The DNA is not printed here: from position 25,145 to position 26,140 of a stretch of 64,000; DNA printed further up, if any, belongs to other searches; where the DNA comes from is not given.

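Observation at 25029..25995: Low-GC island encoding a stand-alone RelA/SpoT synthetase-domain protein plus overlapping small ORF: candidate toxSAS-type toxin-antitoxin / abortive-infection pair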

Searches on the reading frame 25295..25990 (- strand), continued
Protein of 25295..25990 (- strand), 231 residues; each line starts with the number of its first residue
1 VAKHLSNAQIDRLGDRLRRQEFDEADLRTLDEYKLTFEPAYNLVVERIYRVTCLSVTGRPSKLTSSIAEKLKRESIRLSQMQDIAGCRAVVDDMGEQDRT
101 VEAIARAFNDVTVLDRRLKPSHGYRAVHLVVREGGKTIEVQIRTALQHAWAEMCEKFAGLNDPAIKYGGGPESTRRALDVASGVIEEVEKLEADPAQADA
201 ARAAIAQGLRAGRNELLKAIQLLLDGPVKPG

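Call 39: search_solved_structures(query=A2, max_evalue=1, show_alignments=0)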
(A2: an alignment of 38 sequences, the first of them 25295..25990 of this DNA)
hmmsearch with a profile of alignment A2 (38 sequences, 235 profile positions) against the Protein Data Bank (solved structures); distinct sequences matched with E-value up to 1: 23.
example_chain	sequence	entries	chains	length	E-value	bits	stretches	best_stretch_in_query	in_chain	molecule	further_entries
9erv_A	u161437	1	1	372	1.8e-14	57.1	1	4-191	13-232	RelA/SpoT family protein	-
7ztb_A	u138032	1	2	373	1.8e-14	57.1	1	4-191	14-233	RelA/SpoT family protein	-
5f2v_V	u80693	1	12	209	6e-13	52.1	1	56-200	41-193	GTP pyrophosphokinase YjbM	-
5dec_A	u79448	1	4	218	6.7e-13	51.9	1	56-200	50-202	GTP pyrophosphokinase YjbM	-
5ded_D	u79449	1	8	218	6.7e-13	51.9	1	56-200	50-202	GTP pyrophosphokinase YjbM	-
2be3_A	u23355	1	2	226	9.8e-11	44.8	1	56-193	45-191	GTP pyrophosphokinase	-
3l9d_A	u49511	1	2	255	3.5e-10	43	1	56-190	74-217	Putative GTP pyrophosphokinase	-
6ewz_A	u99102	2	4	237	9.6e-10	41.6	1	47-199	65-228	GTP pyrophosphokinase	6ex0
6fgj_A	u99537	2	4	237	1.6e-09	40.9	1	47-196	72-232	GTP pyrophosphokinase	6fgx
6fgk_A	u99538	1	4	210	2e-09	40.5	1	53-157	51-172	GTP pyrophosphokinase YwaC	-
1vj7_A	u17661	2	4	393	1.8e-06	30.9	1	29-152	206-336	Bifunctional RELA/SPOT | Bifunctional (p)ppGpp synthase/hydrolase RelA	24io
5iqr_8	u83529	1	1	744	5.5e-06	29.3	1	40-154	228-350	GTP pyrophosphokinase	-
5kps_A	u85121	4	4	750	5.6e-06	29.3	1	40-154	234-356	GTP pyrophosphokinase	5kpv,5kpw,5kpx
5l3p_z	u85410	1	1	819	7.2e-06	28.9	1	41-154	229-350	GTP pyrophosphokinase,GTP pyrophosphokinase,GTP pyrophosphokinase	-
5xnx_A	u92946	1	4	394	1.1e-05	28.2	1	43-152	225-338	Bifunctional (p)ppGpp synthase/hydrolase RelA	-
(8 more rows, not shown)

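Call 45: search_dna_similar(query=window:25295-25990:-, collection=phages, mode=protein, max_evalue=0.001, max_rows=30)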
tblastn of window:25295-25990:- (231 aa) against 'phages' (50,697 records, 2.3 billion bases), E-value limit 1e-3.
Records with a match: 14; places in all: 14; records where one place covers at least 80% of the query: 0.
Best place of each record, by identity: <60% 14.
By first word of the organism name: Listeria 4; Mycobacterium 3; Salmonella 2; Acinetobacter 2; Escherichia 1; Corynebacterium 1; Pasteurella 1.
By host as written in the record: Listeria monocytogenes 4; Mycobacterium smegmatis mc2 155 2; Salmonella enterica subsp. enterica serovar Indiana J46 2; - 2; Mycolicibacterium smegmatis mc^2 155 (synonym: Mycobacterium smegmatis) 1; Escherichia coli 1; Corynebacterium simulans IME1320 1; Pasteurella multocida B:2 1.
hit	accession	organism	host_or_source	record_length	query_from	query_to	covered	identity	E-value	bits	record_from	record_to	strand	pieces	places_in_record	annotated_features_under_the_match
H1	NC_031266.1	Mycobacterium phage Phrann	Mycobacterium smegmatis mc2 155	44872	54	191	60%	35.5%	1e-12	72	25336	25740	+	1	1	29: hypothetical protein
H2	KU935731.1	Mycobacterium phage Phrann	Mycobacterium smegmatis mc2 155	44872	54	191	60%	35.5%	1e-12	72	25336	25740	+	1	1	29: hypothetical protein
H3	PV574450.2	Mycobacterium Phage WST1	Mycolicibacterium smegmatis mc^2 155 ...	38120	54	172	52%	38.5%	1e-11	69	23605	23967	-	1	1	hypothetical protein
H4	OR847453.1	Listeria phage LM 4-11-1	Listeria monocytogenes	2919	56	191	59%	31.3%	5e-4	46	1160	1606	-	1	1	record has no annotation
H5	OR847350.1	Listeria phage LM 4-11-1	Listeria monocytogenes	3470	56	191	59%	31.3%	5e-4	46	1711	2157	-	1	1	record has no annotation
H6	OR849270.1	Listeria phage LM 4-14-1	Listeria monocytogenes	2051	56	191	59%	31.3%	5e-4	46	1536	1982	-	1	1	record has no annotation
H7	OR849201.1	Listeria phage LM 4-14-1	Listeria monocytogenes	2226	56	191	59%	31.3%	6e-4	46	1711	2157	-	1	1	record has no annotation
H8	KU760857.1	Salmonella phage SJ46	Salmonella enterica subsp. enterica ...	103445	56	175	52%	34.7%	2e-8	60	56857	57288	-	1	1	RelA/SpoT family protein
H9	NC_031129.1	Salmonella phage SJ46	Salmonella enterica subsp. enterica ...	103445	56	175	52%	34.7%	2e-8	60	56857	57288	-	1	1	RelA/SpoT family protein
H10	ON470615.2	Escherichia phage vB_EcoM-673R5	Escherichia coli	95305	56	190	55%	32.7%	1e-5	72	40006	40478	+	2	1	RelA/SpoT family protein | hypothetical protein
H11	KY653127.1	Corynebacterium phage IME1320_01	Corynebacterium simulans IME1320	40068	62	191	56%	31.3%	5e-6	52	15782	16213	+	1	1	GTP pyrophosphokinase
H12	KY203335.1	Pasteurella phage PMP-GADVASU-IND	Pasteurella multocida B:2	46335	52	167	50%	32.5%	1e-8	61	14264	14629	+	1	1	none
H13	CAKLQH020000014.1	Acinetobacter phage MD-2021a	not known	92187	56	179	54%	27.9%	3e-4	47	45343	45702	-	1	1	relA: GTP pyrophosphokinase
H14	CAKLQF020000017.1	Acinetobacter phage MD-2021a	not known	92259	56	179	54%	27.9%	3e-4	47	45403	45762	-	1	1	relA: GTP pyrophosphokinase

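Call 46: search_dna_similar(query=window:25295-25990:-, collection=plasmids, mode=protein, max_evalue=0.00001, max_rows=30)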
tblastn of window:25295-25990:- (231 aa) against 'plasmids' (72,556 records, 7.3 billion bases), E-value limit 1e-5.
Records with a match: 101; places in all: 101; records where one place covers at least 80% of the query: 2.
Best place of each record, by identity: <60% 101.
By first word of the organism name: Escherichia 63; Ralstonia 7; Aliarcobacter 4; Salmonella 4; Sinorhizobium 3; Klebsiella 3; Nostoc 2; Proteus 2; Acinetobacter 2; Arcobacter 2; and 9 more.
By predicted mobility (MOB-suite, as given by PLSDB): non-mobilizable 71; mobilizable 23; conjugative 7.
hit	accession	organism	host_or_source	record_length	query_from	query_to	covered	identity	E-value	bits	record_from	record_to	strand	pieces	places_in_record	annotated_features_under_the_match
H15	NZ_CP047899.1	Pseudarthrobacter psychrotolerans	Single cell,Antarctic soil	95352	8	171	71%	34.9%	4e-11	69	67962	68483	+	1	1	GTP pyrophosphokinase family protein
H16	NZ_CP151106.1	Nostoc sp. UHCC 0302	isolated culture,lake sediment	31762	6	189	80%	28.3%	6e-12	72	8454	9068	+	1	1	RelA/SpoT domain-containing protein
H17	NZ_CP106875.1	Shewanella xiamenensis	Danio rerio,cell culture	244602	5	191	81%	27.8%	5e-8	60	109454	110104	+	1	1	RelA/SpoT domain-containing protein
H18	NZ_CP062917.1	Raoultella terrigena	Sus scrofa domesticus,swab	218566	5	189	80%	27.3%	2e-10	67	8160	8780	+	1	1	RelA/SpoT domain-containing protein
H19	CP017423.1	Arthrobacter sp. ZXY-2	whole organism,soil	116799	56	172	51%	40.2%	6e-10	66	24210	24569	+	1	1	hypothetical protein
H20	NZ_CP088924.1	Rhodanobacter thiooxydans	soil,well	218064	6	170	71%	28.4%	4e-6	54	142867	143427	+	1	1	RelA/SpoT domain-containing protein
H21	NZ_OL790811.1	Proteus mirabilis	-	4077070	6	155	65%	29.5%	2e-7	58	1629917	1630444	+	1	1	none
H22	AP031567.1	Acinetobacter towneri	-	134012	31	192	70%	27.3%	5e-9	63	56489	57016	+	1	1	RelA/SpoT domain-containing protein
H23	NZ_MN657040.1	Psychrobacter sp.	-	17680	62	190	56%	33.6%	7e-9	62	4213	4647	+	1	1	RelA/SpoT domain-containing protein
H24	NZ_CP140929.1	Sinorhizobium medicae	Medicago lupulina,whole organism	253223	61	182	53%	35.3%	7e-10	66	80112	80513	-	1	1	RelA/SpoT domain-containing protein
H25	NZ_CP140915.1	Sinorhizobium medicae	Medicago lupulina,whole organism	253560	61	182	53%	35.3%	7e-10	66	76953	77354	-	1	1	RelA/SpoT domain-containing protein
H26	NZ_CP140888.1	Sinorhizobium medicae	Medicago lupulina,whole organism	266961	61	182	53%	35.3%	7e-10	66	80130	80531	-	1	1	RelA/SpoT domain-containing protein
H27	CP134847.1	Arcobacter sp. AZ-2023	food,chicken meat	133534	36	171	59%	31.5%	6e-11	69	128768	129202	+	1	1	RelA/SpoT domain-containing protein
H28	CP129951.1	Arcobacter sp. DSM 115972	animal,chicken meat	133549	36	171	59%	31.5%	6e-11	69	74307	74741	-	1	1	RelA/SpoT domain-containing protein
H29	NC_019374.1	Proteus sp. 3M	shrimip,somite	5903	5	170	72%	25.5%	9e-10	65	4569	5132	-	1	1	RelA/SpoT domain-containing protein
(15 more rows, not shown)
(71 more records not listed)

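Call 47: get_annotated_region(hit=H1, flank=1500)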
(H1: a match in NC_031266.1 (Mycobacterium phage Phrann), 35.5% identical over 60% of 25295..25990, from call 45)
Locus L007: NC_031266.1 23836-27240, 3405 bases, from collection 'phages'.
description: Mycobacterium phage Phrann, complete genome.
organism: Mycobacterium phage Phrann (NCBI taxid 1821541)
taxonomy: Viruses; Duplodnaviria; Heunggongvirae; Uroviricota; Caudoviricetes; Nclasvirinae; Charlievirus; Charlievirus phrann
host: Mycobacterium smegmatis mc2 155; source: soil; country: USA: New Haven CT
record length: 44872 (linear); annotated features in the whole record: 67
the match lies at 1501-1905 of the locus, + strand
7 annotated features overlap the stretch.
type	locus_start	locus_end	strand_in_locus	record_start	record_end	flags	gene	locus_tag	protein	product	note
CDS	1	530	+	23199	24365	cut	26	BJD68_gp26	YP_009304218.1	endolysin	Lysin B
CDS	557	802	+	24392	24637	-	27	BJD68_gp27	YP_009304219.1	holin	Holin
CDS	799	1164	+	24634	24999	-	28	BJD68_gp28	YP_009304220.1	minor tail protein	-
CDS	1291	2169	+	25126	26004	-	29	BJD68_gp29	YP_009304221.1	hypothetical protein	-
CDS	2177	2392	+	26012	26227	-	30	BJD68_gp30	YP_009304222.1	hypothetical protein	-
CDS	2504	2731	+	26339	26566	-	31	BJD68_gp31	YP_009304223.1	hypothetical protein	-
CDS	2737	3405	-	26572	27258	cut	32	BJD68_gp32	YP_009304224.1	hypothetical protein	-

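Call 48: get_annotated_region(hit=H8, flank=1500)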
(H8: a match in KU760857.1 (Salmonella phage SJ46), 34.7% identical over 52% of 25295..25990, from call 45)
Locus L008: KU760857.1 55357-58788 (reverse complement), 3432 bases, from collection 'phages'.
description: Salmonella phage SJ46, complete genome.
organism: Salmonella phage SJ46 (NCBI taxid 1815968)
taxonomy: Viruses; Duplodnaviria; Heunggongvirae; Uroviricota; Caudoviricetes; Punavirus; Punavirus SJ46
host: Salmonella enterica subsp. enterica serovar Indiana J46; source: -; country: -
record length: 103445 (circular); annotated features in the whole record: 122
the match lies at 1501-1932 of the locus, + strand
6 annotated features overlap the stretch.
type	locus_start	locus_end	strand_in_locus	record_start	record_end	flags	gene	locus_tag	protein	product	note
CDS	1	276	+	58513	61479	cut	tnpA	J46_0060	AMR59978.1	transposase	TnpA Tn1721; transposase for transposon Tn1721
CDS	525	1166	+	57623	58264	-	-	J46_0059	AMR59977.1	maturation control protein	-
CDS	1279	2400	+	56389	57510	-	-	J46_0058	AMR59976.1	RelA/SpoT family protein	GTP pyrophosphokinase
CDS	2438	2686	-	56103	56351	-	lxc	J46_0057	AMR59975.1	modulator protein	Lxc; lower expression of C1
CDS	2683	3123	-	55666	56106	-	-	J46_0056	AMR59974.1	hypothetical protein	-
CDS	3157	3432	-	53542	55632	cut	-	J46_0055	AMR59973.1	DNA methylase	-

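Call 56: find_related_loci(query=A2, collection=genome_contigs, flank=5000)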
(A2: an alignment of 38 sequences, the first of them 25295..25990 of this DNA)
Query A2 (231 aa) in genome_contigs; peptide patterns used: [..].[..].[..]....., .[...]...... (x = any residue, [..] = any of these).
599 stretches matched a pattern (row limit reached: there are more); 520 encode a relative of the query (tblastn E <= 1e-3); the best 80 are kept; 80 distinct loci.
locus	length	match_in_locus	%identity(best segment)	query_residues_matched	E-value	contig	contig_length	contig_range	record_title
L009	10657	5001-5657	55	6-224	2e-76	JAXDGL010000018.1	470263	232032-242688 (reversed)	MAG: Thermoanaerobaculia bacterium isolate BP_50 scaffold_2054772, whole genome shotgun sequence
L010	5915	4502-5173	55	1-224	5e-76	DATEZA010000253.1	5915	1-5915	MAG TPA_asm: Thermoanaerobaculia bacterium isolate SMAG_U8461 k141_339992, whole genome shotgun sequence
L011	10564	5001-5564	59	6-193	8e-71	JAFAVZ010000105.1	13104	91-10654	MAG: Acidobacteriota bacterium isolate CP_BM_RX_49 BM_RX_k147_9236937, whole genome shotgun sequence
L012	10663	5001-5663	50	1-216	4e-68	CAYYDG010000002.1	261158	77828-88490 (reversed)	MAG TPA_asm: uncultured Heliomicrobium sp. isolate binchicken_co276_100 genome assembly, contig: NODE_28_length_261158_c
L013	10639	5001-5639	51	1-210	7e-68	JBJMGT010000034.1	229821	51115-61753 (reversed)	MAG: Pyrinomonadaceae bacterium isolate H3_16_all_fractions_metab_47_61_0 k255_6558860, whole genome shotgun sequence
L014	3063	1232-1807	54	1-192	1e-67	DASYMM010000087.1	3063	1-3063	MAG TPA_asm: Pyrinomonadaceae bacterium isolate SMAG_U4375 k141_1250131, whole genome shotgun sequence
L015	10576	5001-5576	55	1-192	9e-67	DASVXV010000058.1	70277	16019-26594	MAG TPA_asm: Pyrinomonadaceae bacterium isolate SMAG_U2584 k141_623297, whole genome shotgun sequence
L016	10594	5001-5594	54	1-198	2e-66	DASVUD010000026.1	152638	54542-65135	MAG TPA_asm: Pyrinomonadaceae bacterium isolate SMAG_U3308 k141_201165, whole genome shotgun sequence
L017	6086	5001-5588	54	1-196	2e-66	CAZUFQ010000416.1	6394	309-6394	MAG TPA_asm: uncultured Enterobacteriaceae bacterium isolate binchicken_co185_61 genome assembly, contig: NODE_24599_len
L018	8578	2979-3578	53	1-200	6e-66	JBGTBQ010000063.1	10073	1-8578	MAG: Pyrinomonadaceae bacterium isolate JTS-RE10 k141_12027237, whole genome shotgun sequence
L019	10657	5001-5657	51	1-216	1e-65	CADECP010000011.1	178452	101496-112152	MAG: uncultured Acidobacteria bacterium isolate Acidobacteria sp. RBC074 genome assembly, contig: MAG074_11, whole genom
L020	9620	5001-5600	52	1-200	1e-65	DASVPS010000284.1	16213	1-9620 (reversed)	MAG TPA_asm: Pyrinomonadaceae bacterium isolate SMAG_U3185 k141_286596, whole genome shotgun sequence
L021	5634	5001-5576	54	1-192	3e-65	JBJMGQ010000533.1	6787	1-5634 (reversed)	MAG: Pyrinomonadaceae bacterium isolate H3_16_all_fractions_metab_conc_38_65_0 k255_8410227, whole genome shotgun sequen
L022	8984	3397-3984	52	1-196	1e-65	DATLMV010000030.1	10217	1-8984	MAG TPA_asm: Pyrinomonadaceae bacterium isolate SMAG_U13783 k141_2867632, whole genome shotgun sequence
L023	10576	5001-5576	55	1-192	2e-65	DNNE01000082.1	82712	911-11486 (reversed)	MAG TPA_asm: Blastocatellia bacterium isolate UBA11740 contig_218, whole genome shotgun sequence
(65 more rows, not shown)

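Call 58: find_encoding_contigs(protein=P0106, flank=6000, max_places=1)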
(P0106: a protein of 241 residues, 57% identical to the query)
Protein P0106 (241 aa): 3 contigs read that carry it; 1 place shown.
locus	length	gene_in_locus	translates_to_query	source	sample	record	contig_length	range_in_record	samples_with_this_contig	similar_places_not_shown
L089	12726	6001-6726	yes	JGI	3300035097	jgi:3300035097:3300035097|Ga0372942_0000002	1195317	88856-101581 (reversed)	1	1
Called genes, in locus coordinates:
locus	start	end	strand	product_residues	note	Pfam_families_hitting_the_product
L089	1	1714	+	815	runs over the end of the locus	PF12704:MacB_PCD, PF02687:FtsX, PF12704:MacB_PCD, PF02687:FtsX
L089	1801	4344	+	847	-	PF12704:MacB_PCD, PF02687:FtsX, PF12704:MacB_PCD, PF02687:FtsX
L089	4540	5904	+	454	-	PF00072:Response_reg, PF13384:HTH_23 (faint), PF00158:Sigma54_activat, PF14532:Sigma54_activ_2, PF07728:AAA_5 (weak), PF25601:AAA_lid_14, PF02954:HTH_8, PF18024:HTH_50 (weak)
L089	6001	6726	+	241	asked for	PF04607:RelA_SpoT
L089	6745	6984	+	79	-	-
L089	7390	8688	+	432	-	PF02518:HATPase_c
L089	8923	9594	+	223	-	PF00005:ABC_tran, PF02463:SMC_N, PF13304:AAA_21 (weak)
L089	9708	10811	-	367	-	-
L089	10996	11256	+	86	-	-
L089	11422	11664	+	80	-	-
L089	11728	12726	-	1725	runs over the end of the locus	PF13428:TPR_14 (faint), PF00069:Pkinase, PF07714:PK_Tyr_Ser-Thr, PF14559:TPR_19 (faint), PF13174:TPR_6 (faint), PF04733:Coatomer_E (faint), PF13432:TPR_16 (faint), PF21033:RMD1-3 (faint), +11 more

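Call 59: find_encoding_contigs(protein=P0095, flank=6000, max_places=1)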
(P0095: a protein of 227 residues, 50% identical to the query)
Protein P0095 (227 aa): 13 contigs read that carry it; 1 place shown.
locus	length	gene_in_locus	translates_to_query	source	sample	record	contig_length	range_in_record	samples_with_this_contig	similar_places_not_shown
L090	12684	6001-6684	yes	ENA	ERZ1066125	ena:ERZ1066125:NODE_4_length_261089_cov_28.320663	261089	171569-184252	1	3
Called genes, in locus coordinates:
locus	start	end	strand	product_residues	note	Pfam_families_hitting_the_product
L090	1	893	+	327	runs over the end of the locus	PF11306:DUF3108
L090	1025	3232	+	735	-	PF00580:UvrD-helicase, PF13245:AAA_19, PF13361:UvrD_C, PF13538:UvrD_C_2 (faint)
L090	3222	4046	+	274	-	PF12705:PDDEXK_1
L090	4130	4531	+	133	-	PF03992:ABM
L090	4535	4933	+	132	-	PF00903:Glyoxalase, PF13669:Glyoxalase_4 (weak), PF18029:Glyoxalase_6 (weak)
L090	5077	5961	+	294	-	PF00753:Lactamase_B, PF12706:Lactamase_B_2 (weak)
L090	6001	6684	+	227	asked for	PF04607:RelA_SpoT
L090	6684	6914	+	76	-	-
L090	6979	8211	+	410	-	-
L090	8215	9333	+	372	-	PF06224:AlkZ-like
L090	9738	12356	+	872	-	PF00133:tRNA-synt_1, PF09334:tRNA-synt_1g, PF13603:tRNA-synt_1_2, PF00133:tRNA-synt_1, PF08264:Anticodon_1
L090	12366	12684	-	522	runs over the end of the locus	-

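Call 60: find_encoding_contigs(protein=P0023, flank=6000, max_places=1)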
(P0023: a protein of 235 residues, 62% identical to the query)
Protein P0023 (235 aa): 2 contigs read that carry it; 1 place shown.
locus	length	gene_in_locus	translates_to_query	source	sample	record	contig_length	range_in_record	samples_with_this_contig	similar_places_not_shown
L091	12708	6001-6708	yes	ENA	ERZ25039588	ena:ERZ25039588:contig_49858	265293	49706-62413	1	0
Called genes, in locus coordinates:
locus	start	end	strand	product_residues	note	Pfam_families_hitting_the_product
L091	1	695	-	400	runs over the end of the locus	-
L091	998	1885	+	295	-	PF04185:Phosphoesterase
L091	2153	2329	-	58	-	-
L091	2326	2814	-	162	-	PF01850:PIN (weak)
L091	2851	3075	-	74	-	-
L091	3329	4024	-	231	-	-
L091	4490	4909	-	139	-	PF01850:PIN (weak), PF10130:PIN_2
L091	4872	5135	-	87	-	PF02604:PhdYeFM_antitox (weak)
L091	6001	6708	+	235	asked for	PF04607:RelA_SpoT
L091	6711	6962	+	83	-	-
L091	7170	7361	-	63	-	-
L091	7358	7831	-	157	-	PF01850:PIN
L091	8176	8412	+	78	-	-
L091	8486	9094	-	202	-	-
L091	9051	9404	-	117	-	-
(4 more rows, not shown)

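Call 69: predict_structure(alignment_id=A2)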
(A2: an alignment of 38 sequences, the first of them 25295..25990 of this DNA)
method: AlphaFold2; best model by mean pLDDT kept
length: 231 residues; sequences in the alignment: 38
mean_pLDDT: 89.3   pTM: 0.85
mean pLDDT of the five models: 89.3, 89.0, 86.0, 84.3, 82.7
residues with pLDDT >= 90: 136; 70-90: 82; 50-70: 12; < 50: 1
segments of 3 or more residues with pLDDT < 50: none
pLDDT, mean of each block of 10 residues (from residue 1): 81 95 95 95 98 94 91 92 95 95 98 91 85 96 95 87 83 87 88 69 82 91 77 50
secondary structure, 60 per line:
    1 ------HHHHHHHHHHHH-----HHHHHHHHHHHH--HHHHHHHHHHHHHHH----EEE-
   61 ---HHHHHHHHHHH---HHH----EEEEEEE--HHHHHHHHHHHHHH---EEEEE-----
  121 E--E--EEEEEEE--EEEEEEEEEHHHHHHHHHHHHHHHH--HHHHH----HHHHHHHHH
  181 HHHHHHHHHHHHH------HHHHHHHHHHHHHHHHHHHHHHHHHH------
elements in order: H7-18 H24-35 H38-52 E57-59 H64-74 E85-91 H94-107 E111-115 E127-133 E136-144 H145-160 H163-167 H172-193 H200-225
